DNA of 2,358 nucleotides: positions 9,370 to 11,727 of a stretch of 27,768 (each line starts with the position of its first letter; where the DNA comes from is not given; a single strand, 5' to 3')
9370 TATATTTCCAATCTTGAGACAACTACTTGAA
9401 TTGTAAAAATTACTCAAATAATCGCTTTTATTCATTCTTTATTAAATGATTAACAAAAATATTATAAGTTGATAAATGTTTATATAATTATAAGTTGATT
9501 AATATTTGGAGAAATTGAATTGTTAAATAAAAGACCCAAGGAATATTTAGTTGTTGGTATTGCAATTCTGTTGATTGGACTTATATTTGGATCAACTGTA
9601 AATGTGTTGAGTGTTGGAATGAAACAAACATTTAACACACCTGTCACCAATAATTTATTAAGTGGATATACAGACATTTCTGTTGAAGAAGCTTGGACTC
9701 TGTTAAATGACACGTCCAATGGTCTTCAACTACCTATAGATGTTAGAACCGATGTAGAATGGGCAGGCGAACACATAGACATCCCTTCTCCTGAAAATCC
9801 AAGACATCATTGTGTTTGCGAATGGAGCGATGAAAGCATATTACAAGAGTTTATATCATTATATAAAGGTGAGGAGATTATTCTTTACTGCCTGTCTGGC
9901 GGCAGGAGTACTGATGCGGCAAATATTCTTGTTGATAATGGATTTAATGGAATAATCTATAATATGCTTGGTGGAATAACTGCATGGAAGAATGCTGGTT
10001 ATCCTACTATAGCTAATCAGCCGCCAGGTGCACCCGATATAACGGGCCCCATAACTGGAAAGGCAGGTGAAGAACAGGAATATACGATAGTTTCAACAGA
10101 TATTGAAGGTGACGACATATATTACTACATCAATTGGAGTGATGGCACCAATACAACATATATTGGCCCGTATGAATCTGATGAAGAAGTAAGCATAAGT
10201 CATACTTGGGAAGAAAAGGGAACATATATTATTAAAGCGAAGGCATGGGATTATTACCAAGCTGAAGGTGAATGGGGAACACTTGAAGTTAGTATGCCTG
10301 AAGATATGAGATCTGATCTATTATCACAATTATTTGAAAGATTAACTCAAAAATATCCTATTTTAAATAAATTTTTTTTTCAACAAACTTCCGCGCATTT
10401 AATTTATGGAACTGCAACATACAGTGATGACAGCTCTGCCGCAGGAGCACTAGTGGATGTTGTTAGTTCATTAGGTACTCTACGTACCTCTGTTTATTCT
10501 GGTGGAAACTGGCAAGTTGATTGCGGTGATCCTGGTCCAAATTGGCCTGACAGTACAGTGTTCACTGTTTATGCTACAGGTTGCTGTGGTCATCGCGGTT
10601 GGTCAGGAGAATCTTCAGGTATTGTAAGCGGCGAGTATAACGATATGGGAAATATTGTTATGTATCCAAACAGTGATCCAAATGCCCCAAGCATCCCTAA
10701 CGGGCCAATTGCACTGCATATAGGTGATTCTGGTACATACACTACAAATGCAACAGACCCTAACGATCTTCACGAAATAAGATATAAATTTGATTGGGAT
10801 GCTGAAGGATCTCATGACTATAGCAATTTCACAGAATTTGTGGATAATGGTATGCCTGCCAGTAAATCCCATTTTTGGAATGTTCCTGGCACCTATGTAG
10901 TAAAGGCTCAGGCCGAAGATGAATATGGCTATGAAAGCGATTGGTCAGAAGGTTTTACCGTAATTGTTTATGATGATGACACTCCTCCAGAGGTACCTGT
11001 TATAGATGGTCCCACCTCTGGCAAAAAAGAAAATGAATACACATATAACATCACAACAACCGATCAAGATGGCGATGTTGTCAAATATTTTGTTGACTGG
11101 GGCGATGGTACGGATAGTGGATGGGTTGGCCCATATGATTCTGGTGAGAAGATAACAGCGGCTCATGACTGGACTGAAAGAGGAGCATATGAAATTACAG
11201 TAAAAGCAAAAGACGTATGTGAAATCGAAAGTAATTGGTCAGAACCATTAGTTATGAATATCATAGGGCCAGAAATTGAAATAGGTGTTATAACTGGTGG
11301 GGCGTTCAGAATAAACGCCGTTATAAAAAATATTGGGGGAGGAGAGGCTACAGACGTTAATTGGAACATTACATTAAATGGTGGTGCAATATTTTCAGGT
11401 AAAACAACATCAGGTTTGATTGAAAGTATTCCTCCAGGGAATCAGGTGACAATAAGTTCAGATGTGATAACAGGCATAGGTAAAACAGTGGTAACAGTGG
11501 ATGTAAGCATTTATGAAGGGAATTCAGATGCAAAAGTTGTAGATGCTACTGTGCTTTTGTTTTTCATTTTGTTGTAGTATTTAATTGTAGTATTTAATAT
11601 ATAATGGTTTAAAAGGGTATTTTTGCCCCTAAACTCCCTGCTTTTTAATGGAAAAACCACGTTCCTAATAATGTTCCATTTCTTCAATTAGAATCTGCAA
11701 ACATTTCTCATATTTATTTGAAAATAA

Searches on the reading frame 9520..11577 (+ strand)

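Call 10: search_protein_families(library=pfam, proteins=[window:9520-11577:+], max_evalue=0.001)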
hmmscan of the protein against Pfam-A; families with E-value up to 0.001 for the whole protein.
window:9520-11577:+ (685 aa): 3 families
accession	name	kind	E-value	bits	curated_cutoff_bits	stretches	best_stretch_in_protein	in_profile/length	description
PF00581.25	Rhodanese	-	4.2e-11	43.6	22.2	1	56-159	3-102/102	Rhodanese-like domain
PF18911.6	PKD_4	-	4.8e-11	43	27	1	489-572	3-77/85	PKD domain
PF00801.26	PKD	-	1e-09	38.7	23.5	0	182-247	13-70/80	PKD domain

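Call 72: search_protein_families(library=ncbifam, proteins=[window:9520-11577:+], max_evalue=0.01)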
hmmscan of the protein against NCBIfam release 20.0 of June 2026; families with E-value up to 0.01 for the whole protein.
window:9520-11577:+ (685 aa): 10 families
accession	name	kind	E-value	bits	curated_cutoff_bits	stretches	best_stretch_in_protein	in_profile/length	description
NF045694.1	seleno_TsoB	exception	4.4e-09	35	805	1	25-166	18-159/572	rhodanese/DsbD fusion-like selenoprotein TsoB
NF045521.1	rhoda_near_glyco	subfamily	5.9e-08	32.6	145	1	109-165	62-117/144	rhodanese homology domain-containing protein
NF005646.0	PRK07411.1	equivalog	8.6e-07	28.4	633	1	51-164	282-387/390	molybdopterin-synthase adenylyltransferase MoeB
NF006444.0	PRK08762.1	equivalog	9.8e-07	27.7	449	1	116-164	68-115/387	molybdopterin-synthase adenylyltransferase MoeB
NF058578.1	CPR_pilus_PamR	equivalog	1.8e-05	23.7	300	1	525-566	185-225/297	pilus system RbmA-like protein PamR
NF041203.1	rhodanese_LYCAU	equivalog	4.5e-05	23.1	115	1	73-163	40-123/126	rhodanese-related (seleno)protein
NF004111.0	PRK05600.1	equivalog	0.00011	21.5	437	1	55-155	272-370/371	ThiF family adenylyltransferase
NF005902.0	PRK07878.1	equivalog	0.00012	21.2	647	1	64-158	299-383/392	adenylyltransferase/sulfurtransferase MoeZ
NF001195.0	PRK00162.1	equivalog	0.00062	20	102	1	106-165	46-105/108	thiosulfate sulfurtransferase GlpE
NF033833.0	rhodan_ChrE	equivalog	0.003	17.5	120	1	101-165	42-106/108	rhodanese family chromate resistance protein ChrE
